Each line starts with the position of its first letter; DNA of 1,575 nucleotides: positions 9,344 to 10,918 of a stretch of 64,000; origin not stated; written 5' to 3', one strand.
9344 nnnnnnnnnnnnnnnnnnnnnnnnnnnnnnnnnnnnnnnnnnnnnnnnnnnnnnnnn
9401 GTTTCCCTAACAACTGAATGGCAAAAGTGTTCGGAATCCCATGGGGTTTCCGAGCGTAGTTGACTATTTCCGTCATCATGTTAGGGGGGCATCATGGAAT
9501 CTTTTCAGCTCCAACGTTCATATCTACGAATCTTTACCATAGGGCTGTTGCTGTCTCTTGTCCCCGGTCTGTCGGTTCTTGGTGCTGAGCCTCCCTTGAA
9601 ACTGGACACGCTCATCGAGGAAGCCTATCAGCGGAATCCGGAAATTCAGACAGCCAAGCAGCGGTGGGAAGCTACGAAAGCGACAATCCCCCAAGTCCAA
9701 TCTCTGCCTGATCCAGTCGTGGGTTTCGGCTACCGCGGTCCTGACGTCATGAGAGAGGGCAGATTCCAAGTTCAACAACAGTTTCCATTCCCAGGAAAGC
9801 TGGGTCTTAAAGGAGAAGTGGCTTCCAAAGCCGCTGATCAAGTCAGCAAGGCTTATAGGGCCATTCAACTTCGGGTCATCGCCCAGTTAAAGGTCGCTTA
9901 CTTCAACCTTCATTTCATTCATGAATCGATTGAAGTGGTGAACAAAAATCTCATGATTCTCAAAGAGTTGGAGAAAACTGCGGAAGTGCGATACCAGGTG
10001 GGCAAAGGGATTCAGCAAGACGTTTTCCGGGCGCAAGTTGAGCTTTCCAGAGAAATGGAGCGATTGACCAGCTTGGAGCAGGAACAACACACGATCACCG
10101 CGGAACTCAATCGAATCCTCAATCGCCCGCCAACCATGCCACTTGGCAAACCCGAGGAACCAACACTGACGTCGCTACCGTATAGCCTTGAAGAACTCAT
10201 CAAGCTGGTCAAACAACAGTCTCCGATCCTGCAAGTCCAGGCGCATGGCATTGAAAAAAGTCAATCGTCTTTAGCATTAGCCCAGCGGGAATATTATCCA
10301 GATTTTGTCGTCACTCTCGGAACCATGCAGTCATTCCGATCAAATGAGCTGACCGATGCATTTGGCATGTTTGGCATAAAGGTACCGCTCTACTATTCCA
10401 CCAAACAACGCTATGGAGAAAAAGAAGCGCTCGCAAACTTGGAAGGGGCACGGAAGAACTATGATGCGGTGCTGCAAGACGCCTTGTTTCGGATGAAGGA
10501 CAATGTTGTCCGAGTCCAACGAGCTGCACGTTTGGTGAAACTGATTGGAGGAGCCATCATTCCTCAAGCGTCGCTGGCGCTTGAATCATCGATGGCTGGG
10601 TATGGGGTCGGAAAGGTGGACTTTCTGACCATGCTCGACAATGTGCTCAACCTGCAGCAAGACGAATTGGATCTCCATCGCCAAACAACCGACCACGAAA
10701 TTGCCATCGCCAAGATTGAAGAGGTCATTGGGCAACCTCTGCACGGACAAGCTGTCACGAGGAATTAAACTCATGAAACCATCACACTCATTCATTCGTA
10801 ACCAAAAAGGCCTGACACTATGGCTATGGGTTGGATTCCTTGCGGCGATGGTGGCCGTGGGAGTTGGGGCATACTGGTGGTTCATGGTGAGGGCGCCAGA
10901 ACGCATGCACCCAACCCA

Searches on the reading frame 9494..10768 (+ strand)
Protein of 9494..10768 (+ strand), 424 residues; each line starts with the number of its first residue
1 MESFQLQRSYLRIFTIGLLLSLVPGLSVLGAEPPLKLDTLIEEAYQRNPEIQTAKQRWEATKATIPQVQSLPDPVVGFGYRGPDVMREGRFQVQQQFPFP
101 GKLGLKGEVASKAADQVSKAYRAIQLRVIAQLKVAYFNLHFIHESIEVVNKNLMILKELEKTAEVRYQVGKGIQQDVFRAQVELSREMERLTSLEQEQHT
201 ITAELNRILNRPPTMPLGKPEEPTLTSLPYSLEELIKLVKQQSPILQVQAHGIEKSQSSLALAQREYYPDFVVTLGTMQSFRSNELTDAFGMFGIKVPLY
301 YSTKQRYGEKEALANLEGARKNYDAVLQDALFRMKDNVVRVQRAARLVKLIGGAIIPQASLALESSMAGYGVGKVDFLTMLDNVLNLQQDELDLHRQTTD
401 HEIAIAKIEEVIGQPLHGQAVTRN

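Call 72: search_protein_families(library=pfam, proteins=[window:9494-10768:+], max_evalue=0.0001)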
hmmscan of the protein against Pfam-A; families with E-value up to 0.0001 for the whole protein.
window:9494-10768:+ (424 aa): 1 family
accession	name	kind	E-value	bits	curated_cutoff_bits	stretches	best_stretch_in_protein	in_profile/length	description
PF02321.23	OEP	-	8.4e-42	143.5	22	2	37-210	1-187/187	Outer membrane efflux protein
